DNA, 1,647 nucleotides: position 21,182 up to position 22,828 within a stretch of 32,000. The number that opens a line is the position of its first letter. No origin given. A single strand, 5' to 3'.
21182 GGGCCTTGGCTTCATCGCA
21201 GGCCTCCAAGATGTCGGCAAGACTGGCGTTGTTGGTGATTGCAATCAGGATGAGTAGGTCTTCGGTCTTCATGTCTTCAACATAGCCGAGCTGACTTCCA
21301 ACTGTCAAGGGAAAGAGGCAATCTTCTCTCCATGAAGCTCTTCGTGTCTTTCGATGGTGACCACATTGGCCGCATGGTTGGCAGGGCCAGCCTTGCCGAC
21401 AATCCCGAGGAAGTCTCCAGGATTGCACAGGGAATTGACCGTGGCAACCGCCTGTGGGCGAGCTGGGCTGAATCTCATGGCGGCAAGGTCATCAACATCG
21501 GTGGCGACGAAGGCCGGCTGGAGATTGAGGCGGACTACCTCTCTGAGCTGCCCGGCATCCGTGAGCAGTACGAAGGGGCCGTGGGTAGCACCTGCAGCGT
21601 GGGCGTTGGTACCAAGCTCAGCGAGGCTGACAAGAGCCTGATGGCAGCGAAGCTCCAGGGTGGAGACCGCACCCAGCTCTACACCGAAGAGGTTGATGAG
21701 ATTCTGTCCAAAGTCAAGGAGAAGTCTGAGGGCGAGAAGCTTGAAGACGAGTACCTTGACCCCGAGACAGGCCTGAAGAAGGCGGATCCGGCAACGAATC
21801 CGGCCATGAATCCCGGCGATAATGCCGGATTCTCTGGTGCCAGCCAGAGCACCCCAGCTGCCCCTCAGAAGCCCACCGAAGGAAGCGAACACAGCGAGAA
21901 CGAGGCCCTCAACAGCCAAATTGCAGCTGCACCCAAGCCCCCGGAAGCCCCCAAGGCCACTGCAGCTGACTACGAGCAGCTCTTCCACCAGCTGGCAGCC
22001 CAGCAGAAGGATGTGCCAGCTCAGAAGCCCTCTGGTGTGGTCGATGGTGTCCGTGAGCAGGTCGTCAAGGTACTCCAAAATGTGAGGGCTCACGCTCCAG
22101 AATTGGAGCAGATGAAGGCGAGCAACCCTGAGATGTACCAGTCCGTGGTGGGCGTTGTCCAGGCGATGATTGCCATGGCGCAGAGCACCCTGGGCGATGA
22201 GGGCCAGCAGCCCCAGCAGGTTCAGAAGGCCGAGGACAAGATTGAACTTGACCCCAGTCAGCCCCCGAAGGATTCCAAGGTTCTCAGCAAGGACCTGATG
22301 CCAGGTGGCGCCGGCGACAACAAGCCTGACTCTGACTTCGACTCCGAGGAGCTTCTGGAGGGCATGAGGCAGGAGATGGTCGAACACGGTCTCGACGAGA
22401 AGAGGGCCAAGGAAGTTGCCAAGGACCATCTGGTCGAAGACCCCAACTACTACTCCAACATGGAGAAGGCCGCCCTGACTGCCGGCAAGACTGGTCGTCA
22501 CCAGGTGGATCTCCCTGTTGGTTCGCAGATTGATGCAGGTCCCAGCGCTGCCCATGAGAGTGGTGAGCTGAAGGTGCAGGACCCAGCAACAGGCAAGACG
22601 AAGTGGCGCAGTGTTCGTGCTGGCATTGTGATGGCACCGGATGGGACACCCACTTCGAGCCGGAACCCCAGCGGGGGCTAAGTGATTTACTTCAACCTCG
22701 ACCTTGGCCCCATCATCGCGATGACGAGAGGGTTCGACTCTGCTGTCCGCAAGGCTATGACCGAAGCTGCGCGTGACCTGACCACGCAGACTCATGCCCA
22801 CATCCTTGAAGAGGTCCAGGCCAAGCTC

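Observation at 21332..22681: Phage protein with a minimal GGDEF/Cas10-palm (mCpol-like) cyclase domain and no recognisable sensor or effector partner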

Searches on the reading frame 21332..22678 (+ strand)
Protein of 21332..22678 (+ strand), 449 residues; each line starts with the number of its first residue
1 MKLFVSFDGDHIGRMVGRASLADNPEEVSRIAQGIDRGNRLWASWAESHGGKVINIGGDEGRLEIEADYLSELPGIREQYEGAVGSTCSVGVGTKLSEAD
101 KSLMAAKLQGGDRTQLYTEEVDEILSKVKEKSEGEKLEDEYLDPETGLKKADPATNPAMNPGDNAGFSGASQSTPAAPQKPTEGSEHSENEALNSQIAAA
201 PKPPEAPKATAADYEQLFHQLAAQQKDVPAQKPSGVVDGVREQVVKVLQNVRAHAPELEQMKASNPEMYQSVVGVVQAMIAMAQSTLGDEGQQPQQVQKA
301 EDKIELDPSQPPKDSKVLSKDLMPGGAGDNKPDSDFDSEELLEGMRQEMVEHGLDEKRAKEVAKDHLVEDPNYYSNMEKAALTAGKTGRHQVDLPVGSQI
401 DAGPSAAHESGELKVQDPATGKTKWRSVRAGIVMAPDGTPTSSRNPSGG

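Call 3: search_protein_families(library=pfam, proteins=[window:21332-22678:+], max_evalue=10)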
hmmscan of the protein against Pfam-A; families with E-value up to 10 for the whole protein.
window:21332-22678:+ (449 aa): 5 families
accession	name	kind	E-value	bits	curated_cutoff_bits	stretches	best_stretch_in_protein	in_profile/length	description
PF18182.6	mCpol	-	2.7e-09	37.9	26.4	1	4-114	1-111/114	minimal CRISPR polymerase domain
PF18905.5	DUF5661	-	0.00022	22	27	1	353-378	35-60/65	Protein of unknown function (DUF5661)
PF22736.1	NNH5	-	0.12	12.7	27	1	275-315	5-45/134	NACHT N-terminal Helical domain 5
PF13675.11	PilJ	-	0.19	12.2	26.6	1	201-264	41-101/114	Type IV pili methyl-accepting chemotaxis transducer N-term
PF14510.11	ABC_trans_N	-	2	9.3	25.4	1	331-358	33-61/89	ABC-transporter N-terminal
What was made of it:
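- Checked: That is 37.9-41 bits against a gathering cut-off of 26.4, covering profile positions 1-111 of 114 (call 3).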

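Call 4: search_protein_families(library=phrogs, proteins=[window:21332-22678:+], max_evalue=0.1)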
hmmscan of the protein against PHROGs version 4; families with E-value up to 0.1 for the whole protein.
window:21332-22678:+ (449 aa): 0 families

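Call 6: search_dna_similar(query=window:21332-22678:+, collection=phages, mode=protein, max_rows=40)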
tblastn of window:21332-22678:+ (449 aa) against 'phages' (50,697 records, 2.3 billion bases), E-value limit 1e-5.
Records with a match: 2; places in all: 2; records where one place covers at least 80% of the query: 0.
Best place of each record, by identity: <60% 2.
By first word of the organism name: Myxococcus 1; Virus 1.
By host as written in the record: Myxococcus sp. 1; - 1.
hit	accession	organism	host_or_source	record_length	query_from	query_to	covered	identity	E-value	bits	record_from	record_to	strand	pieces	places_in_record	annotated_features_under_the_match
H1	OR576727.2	Myxococcus phage Mx1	Myxococcus sp.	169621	1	302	67%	24.7%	1e-15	86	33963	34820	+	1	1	hypothetical protein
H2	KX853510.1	Virus Rctr197k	enrichment culture DAMO/AAA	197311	314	388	17%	48.0%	3e-8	62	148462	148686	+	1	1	hypothetical protein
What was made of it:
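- Tried and rejected: By tblastn only Mx1 carries the family (call 6).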

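Call 10: find_homologous_proteins(query=window:21332-22678:+, max_evalue=0.001)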
Query window:21332-22678:+ (449 aa): 122 proteins with E <= 0.001 among 8000 candidates; the best 120 are listed.
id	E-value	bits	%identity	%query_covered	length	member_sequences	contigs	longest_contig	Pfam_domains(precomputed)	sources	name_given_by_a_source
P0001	3.7e-290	981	100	100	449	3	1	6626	PF18182.7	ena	-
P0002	1.4e-233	794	86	68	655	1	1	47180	PF18182.7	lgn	-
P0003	2.3e-219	747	78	100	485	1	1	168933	PF18905.6,PF18182.7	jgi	jgi:hypothetical protein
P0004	1.2e-214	732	76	100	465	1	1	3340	PF18182.7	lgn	-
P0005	3.9e-214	730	75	100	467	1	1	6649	PF18182.7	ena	-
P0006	1.3e-187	643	71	68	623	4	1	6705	-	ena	-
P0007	1.1e-186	640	70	100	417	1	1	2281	PF18182.7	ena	-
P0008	3.6e-186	638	68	100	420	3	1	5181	PF18182.7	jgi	jgi:hypothetical protein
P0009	6.7e-185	634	64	100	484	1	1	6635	PF18182.7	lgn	-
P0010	3.7e-184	631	68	100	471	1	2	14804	PF18905.6,PF18182.7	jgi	jgi:hypothetical protein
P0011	7.0e-180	617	67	100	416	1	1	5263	PF18182.7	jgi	jgi:hypothetical protein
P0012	7.2e-171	588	64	100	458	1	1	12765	PF18905.6,PF18182.7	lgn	-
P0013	2.5e-170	586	67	64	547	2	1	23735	PF18182.7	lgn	-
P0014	6.2e-163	561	60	87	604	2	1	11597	PF18182.7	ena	-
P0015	2.4e-157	543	61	100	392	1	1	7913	PF18182.7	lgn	-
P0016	4.9e-147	509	58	100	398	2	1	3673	PF18182.7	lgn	-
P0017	5.9e-147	509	57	100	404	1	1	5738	PF18182.7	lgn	-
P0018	2.8e-146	507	58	100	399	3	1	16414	PF18182.7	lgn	-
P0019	3.1e-144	500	56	77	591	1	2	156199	PF22335.2,PF18182.7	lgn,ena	-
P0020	5.2e-144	499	65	68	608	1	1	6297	PF18182.7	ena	-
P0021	1.2e-143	498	68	63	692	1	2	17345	PF18182.7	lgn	-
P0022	1.3e-141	491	48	100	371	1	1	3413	PF18182.7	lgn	-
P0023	2.7e-140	487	58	100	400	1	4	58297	PF18182.7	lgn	-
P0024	1.0e-137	478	63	45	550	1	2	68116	PF18182.7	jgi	-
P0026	8.8e-124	432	56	69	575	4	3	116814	PF18182.7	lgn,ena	-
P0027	7.8e-116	406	70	16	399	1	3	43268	PF18182.7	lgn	-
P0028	3.9e-109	384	51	69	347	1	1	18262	PF18182.7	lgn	-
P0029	1.1e-108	383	44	84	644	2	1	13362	PF18182.7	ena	-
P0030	5.2e-108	380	48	100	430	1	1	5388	PF18182.7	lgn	-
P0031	2.3e-106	375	52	71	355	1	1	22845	PF18182.7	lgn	-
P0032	3.5e-106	374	49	100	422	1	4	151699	PF18182.7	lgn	-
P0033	9.9e-105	370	47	100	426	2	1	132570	PF18182.7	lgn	-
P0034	4.5e-101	358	74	30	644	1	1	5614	PF18905.6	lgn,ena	-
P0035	1.1e-96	343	46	67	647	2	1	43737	PF18182.7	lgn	-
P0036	9.0e-94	334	39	83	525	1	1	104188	PF18182.7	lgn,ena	-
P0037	5.4e-93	331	42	99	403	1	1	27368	PF18182.7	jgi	jgi:hypothetical protein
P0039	6.3e-92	327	44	99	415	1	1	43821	PF18182.7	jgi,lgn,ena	-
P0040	1.8e-88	316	42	100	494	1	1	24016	PF18182.7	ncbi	-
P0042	1.2e-87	313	44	100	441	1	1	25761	PF18182.7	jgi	jgi:hypothetical protein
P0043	1.2e-87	313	54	39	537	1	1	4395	PF18905.6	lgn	-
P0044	2.3e-84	303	53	39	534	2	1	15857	PF18905.6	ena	-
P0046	5.5e-83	298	41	99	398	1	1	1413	PF18182.7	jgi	jgi:hypothetical protein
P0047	2.3e-82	296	38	100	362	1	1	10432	PF18182.7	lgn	-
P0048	1.0e-81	294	35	85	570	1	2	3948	PF18905.6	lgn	-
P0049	2.6e-81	292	39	100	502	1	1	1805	PF18182.7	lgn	-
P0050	3.8e-81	292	44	84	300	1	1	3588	PF18182.7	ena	-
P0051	1.2e-80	290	40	100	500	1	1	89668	PF18182.7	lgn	-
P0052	2.1e-80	289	34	69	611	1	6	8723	PF18182.7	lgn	-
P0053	3.7e-80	289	44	66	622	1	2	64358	PF18182.7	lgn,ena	-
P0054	4.6e-80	288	39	100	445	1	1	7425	PF18182.7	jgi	jgi:hypothetical protein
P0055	2.7e-79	286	39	99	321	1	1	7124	PF18182.7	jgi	jgi:hypothetical protein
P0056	3.4e-78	282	39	100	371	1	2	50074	PF18182.7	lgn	-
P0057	3.5e-77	279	42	66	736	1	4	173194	PF18182.7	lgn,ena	-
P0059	1.6e-73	267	36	99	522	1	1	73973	PF18182.7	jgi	-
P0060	1.1e-72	264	35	56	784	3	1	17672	PF18905.6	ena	-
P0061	3.6e-72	262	42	69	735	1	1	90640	PF18182.7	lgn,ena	-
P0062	4.2e-71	259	35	100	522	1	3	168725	PF18182.7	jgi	jgi:hypothetical protein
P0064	1.7e-70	257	48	67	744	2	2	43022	PF18182.7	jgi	jgi:hypothetical protein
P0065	3.0e-70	256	37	67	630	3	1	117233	PF18182.7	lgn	-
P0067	4.6e-70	255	38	100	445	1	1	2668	PF18182.7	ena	-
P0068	1.3e-69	254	46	45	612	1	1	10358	PF18182.7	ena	-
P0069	1.7e-69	254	37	69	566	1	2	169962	PF18182.7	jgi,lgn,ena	-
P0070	2.4e-69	253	38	99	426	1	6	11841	PF18182.7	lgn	-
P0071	4.0e-69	252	47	64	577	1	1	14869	PF18182.7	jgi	jgi:hypothetical protein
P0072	4.9e-69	252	47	63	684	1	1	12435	PF18182.7,PF00583.32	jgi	jgi:GNAT superfamily N-acetyltransferase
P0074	2.6e-68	250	40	69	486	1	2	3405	PF18905.6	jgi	jgi:hypothetical protein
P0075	7.7e-68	248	45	65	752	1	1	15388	PF18182.7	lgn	-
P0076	6.3e-67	245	42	95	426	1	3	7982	PF18905.6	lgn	-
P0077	3.3e-66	243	60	32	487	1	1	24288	PF18182.7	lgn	-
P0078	4.2e-66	242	52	34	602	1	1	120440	PF26820.1,PF18182.7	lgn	-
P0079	4.2e-66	242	42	64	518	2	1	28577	PF18182.7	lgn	-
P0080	6.7e-66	242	43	68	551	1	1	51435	PF26820.1,PF18182.7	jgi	jgi:hypothetical protein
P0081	1.1e-65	241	36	100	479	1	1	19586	PF18182.7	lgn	-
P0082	2.0e-65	240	44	63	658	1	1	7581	PF18182.7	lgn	-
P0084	8.9e-65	238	61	32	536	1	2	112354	PF18182.7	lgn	-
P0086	2.4e-64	237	36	100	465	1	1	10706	PF18182.7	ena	-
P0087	3.5e-64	236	62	32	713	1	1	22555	PF26092.1,PF18182.7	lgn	-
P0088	1.3e-63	234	45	68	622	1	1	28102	PF18182.7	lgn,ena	-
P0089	1.7e-63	234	52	31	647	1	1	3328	PF18182.7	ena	-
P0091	1.1e-62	231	40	64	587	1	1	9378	PF18182.7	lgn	-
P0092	6.0e-62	229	44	63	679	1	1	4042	PF18182.7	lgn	-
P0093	6.1e-62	229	37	99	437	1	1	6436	PF18182.7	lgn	-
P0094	1.5e-61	227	35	100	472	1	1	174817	PF18182.7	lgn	-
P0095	1.6e-60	224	35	68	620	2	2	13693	PF18182.7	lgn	-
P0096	5.9e-60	222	58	32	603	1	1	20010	PF18182.7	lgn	-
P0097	1.1e-59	221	43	67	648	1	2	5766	PF18182.7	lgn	-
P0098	2.1e-59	220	42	69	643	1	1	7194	PF18182.7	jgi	jgi:hypothetical protein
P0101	3.7e-57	213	41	68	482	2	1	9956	PF18182.7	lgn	-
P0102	4.9e-56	209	50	43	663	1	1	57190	PF26820.1,PF18182.7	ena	-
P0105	2.1e-52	197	35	100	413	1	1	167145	PF18905.6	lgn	-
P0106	5.5e-52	196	54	30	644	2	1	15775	PF18182.7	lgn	-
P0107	3.6e-51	193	39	63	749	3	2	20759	PF18182.7,PF13508.14,PF00583.32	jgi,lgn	-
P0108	1.4e-48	185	52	29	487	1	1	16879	PF18182.7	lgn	-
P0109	2.6e-48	184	54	28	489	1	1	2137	PF18905.6,PF18760.8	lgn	-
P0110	7.9e-48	182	40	63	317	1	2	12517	PF18905.6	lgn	-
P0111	5.0e-46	176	32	63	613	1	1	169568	PF18182.7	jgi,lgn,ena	-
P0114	4.1e-36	144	48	32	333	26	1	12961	PF18182.7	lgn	-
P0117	1.2e-19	89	40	30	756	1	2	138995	PF18182.7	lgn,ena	-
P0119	1.1e-17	83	64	17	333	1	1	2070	PF18905.6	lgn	-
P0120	7.9e-17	80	40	26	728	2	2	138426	PF18182.7,PF13563.13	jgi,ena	jgi:2'-5' RNA ligase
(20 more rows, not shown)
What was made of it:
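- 21332..22681 (+): Complete gene for the 449-aa mCpol-scaffold protein, stop codon included. A near-identical protein P0001 and 121 further homologues were found (call 10).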

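Call 13: search_protein_families(library=pfam, proteins=[P0078, P0087, P0109, P0120, P0072, P0107, P0019, P0057, P0060, P0002], max_evalue=0.01)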
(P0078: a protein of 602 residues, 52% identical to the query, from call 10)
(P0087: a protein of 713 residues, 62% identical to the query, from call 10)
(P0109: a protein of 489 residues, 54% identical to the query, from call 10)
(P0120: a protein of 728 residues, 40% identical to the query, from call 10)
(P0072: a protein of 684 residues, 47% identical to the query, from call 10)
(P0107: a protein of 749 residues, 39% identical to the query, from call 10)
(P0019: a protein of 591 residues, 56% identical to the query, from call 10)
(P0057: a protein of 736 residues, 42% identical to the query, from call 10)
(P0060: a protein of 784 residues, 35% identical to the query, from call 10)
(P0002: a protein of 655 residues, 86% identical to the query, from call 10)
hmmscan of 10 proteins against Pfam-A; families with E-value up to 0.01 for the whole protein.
P0078 (602 aa): 1 family
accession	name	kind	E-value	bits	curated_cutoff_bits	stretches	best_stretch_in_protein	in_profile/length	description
PF18182.6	mCpol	-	4.8e-14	53.2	26.4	1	4-116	1-113/114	minimal CRISPR polymerase domain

P0087 (713 aa): 2 families
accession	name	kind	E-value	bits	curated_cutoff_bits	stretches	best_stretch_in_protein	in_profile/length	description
PF18182.6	mCpol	-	2.2e-12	47.8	26.4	1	4-117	1-114/114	minimal CRISPR polymerase domain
PF22335.1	Cas10-Cmr2_palm2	-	0.0029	18.2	27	1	5-94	5-101/133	Cas10/Cmr2, second palm domain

P0109 (489 aa): 2 families
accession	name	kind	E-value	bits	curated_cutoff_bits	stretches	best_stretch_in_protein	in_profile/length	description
PF18760.7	ART-PolyVal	-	2.4e-17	64.5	31.2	1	196-347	8-131/140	ADP-Ribosyltransferase in polyvalent proteins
PF18905.5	DUF5661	-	6.5e-13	49.3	27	1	375-420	15-64/65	Protein of unknown function (DUF5661)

P0120 (728 aa): 4 families
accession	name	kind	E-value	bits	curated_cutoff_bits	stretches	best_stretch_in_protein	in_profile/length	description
PF18182.6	mCpol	-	6e-11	43.2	26.4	1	303-415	1-113/114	minimal CRISPR polymerase domain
PF13563.12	2_5_RNA_ligase2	-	2.5e-06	28.1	27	1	198-296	24-119/152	2'-5' RNA ligase superfamily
PF02834.22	LigT_PEase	-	5.1e-05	23.8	23.3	1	194-253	30-85/87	LigT like Phosphoesterase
PF23474.1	Acb1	-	0.00097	19.3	27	1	184-301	20-119/144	Anti-CBASS protein Acb1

P0072 (684 aa): 5 families
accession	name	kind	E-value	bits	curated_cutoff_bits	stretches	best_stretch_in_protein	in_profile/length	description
PF18182.6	mCpol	-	3.7e-13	50.3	26.4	1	10-123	1-114/114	minimal CRISPR polymerase domain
PF00583.31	Acetyltransf_1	-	8.9e-06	26.4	20.7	1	467-546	24-95/116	Acetyltransferase (GNAT) family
PF13508.13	Acetyltransf_7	-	0.002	18.9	27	1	484-547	12-65/84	Acetyltransferase (GNAT) domain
PF13673.13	Acetyltransf_10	-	0.0026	18.2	23.6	1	505-543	47-86/128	Acetyltransferase (GNAT) domain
PF24585.1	YunG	-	0.0033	18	27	1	324-386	28-85/116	YunG protein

P0107 (749 aa): 5 families
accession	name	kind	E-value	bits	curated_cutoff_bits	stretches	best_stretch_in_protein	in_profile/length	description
PF18182.6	mCpol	-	2.1e-12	47.9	26.4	1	9-121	2-114/114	minimal CRISPR polymerase domain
PF00583.31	Acetyltransf_1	-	7.3e-12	46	20.7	2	366-441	40-114/116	Acetyltransferase (GNAT) family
PF13508.13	Acetyltransf_7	-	4.5e-09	37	27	1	368-448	12-83/84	Acetyltransferase (GNAT) domain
PF13673.13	Acetyltransf_10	-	2.9e-06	27.7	23.6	1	393-440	57-104/128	Acetyltransferase (GNAT) domain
PF14542.12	Acetyltransf_CG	-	0.00069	20.1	30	0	565-604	17-56/80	GCN5-related N-acetyl-transferase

P0019 (591 aa): 2 families
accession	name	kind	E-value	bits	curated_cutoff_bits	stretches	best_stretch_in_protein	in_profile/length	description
PF18182.6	mCpol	-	5.4e-12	46.5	26.4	1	4-115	1-112/114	minimal CRISPR polymerase domain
PF22335.1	Cas10-Cmr2_palm2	-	2.5e-06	28.1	27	1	5-95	5-102/133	Cas10/Cmr2, second palm domain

P0057 (736 aa): 1 family
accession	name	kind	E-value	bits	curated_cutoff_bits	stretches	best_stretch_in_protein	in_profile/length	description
PF18182.6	mCpol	-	7.9e-11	42.8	26.4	1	7-119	1-113/114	minimal CRISPR polymerase domain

P0060 (784 aa): 1 family
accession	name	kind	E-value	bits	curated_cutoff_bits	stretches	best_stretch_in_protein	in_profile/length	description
PF18905.5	DUF5661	-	1.3e-06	29.1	27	1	517-557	15-58/65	Protein of unknown function (DUF5661)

P0002 (655 aa): 2 families
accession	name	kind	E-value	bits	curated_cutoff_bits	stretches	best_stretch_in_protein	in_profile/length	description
PF18182.6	mCpol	-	9.1e-09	36.1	26.4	1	4-116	1-113/114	minimal CRISPR polymerase domain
PF18905.5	DUF5661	-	4.4e-05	24.2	27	1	557-585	29-61/65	Protein of unknown function (DUF5661)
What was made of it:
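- Checked: It scores 22 bits here, below the cut-off of 27, but up to 49 bits in homologues (calls 3, 13).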

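Call 29: find_encoding_contigs(protein=P0003, flank=10000, max_places=2)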
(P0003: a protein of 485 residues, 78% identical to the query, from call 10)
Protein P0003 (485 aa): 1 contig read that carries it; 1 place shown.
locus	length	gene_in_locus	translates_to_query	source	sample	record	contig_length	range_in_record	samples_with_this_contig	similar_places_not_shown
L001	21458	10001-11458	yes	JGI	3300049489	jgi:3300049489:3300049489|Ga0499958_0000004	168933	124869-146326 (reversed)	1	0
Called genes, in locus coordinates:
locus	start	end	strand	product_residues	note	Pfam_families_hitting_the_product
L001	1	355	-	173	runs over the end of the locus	-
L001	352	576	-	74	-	-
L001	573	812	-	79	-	-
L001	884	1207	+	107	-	-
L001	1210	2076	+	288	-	-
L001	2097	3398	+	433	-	-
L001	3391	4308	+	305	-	-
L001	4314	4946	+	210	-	PF05838:Glyco_hydro_108, PF09374:PG_binding_3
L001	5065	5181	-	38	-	-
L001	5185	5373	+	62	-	-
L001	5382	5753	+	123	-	-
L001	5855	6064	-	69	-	-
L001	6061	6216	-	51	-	-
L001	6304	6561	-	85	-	-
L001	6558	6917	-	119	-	-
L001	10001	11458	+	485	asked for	PF18182:mCpol, PF18905:DUF5661 (weak)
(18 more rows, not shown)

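Call 30: get_annotated_region(hit=H1, flank=12000)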
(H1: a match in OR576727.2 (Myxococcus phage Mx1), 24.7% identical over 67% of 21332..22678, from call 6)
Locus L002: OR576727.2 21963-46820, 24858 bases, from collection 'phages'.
description: Myxococcus phage Mx1, complete genome.
organism: Myxococcus phage Mx1 (NCBI taxid 2994995)
taxonomy: Viruses; Duplodnaviria; Heunggongvirae; Uroviricota; Caudoviricetes
host: Myxococcus sp.; source: cow dung; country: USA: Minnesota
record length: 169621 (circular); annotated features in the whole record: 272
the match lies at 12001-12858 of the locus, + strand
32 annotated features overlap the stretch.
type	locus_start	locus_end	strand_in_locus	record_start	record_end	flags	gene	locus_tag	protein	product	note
CDS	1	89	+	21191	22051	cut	-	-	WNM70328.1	thymidylate synthase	-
CDS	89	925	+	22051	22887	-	-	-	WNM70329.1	deoxynucleoside monophosphate kinase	-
CDS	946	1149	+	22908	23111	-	-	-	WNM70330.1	hypothetical protein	-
CDS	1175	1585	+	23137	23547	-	-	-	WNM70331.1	hypothetical protein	-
CDS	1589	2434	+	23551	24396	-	-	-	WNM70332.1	hypothetical protein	-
CDS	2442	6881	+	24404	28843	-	-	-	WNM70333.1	NUDIX hydrolase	-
CDS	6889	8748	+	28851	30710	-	-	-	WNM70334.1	kinase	-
CDS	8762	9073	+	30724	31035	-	-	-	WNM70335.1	hypothetical protein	-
CDS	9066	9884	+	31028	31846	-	-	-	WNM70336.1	hypothetical protein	-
CDS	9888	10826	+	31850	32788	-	-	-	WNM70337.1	hypothetical protein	-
CDS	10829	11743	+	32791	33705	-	-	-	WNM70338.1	hypothetical protein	-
CDS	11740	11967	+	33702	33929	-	-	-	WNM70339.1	hypothetical protein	-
CDS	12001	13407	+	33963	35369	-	-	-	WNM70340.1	hypothetical protein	-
CDS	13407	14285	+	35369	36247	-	-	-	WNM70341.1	hypothetical protein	-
CDS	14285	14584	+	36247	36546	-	-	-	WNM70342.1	hypothetical protein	-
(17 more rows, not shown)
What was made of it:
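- Mx1 has an annotated tail sheath four genes downstream (call 30).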

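Call 36: search_protein_families(library=padloc, proteins=[window:21332-22678:+], max_evalue=0.01)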
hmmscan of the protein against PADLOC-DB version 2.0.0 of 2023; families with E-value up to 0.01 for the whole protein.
window:21332-22678:+ (449 aa): 0 families

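Call 37: predict_structure(alignment_id=A2)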
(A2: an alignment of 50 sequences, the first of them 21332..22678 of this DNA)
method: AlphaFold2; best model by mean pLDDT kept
length: 449 residues; sequences in the alignment: 50
mean_pLDDT: 76.1   pTM: 0.38
mean pLDDT of the five models: 76.1, 74.6, 74.0, 73.6, 73.2
residues with pLDDT >= 90: 192; 70-90: 91; 50-70: 76; < 50: 90
segments of 3 or more residues with pLDDT < 50: 147-152, 158-161, 165-180, 182-187, 228-235, 289-307, 309-321, 381-384, 386-391
pLDDT, mean of each block of 10 residues (from residue 1): 97 95 97 98 98 97 98 98 98 98 97 97 90 71 56 48 46 40 49 75 52 69 58 56 81 90 92 86 65 38 42 43 75 97 96 94 96 77 46 75 66 85 80 67 54
secondary structure, 60 per line:
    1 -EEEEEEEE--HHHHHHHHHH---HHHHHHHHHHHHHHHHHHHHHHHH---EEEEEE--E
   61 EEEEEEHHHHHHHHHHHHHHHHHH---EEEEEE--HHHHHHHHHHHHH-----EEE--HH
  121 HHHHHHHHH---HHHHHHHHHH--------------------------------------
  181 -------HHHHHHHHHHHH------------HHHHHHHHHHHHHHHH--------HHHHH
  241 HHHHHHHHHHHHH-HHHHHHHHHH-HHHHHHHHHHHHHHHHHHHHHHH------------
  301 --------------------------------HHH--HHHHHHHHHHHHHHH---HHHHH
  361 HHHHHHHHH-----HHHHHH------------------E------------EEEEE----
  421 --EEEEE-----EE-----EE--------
elements in order: E2-9 H12-21 H25-48 E52-57 E60-66 H67-84 E88-93 H96-108 E114-116 H119-129 H133-142 H188-199 H212-227 H236-253 H255-264 H266-288 H338-352 H356-369 H375-380 E412-416 E423-427
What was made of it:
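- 21332..21691 (+): mCpol (minimal CRISPR polymerase) palm domain, aa 1-120. Model pLDDT is 97-98 (call 37).
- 21692..22036 (+): Linker 1, aa 121-235: short helices followed by P/A/Q/E-rich disordered sequence. pLDDT is 40-58 over most of it (call 37).
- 22037..22195 (+): Conserved middle helical bundle, aa 236-288. pLDDT 81-92 with three helices (call 37).
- On DUF5661 (PF18905): The segment is modelled as a confident helical hairpin (call 37).
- Checked: The AlphaFold2 model has pLDDT 97-98 over aa 1-130 (call 37).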
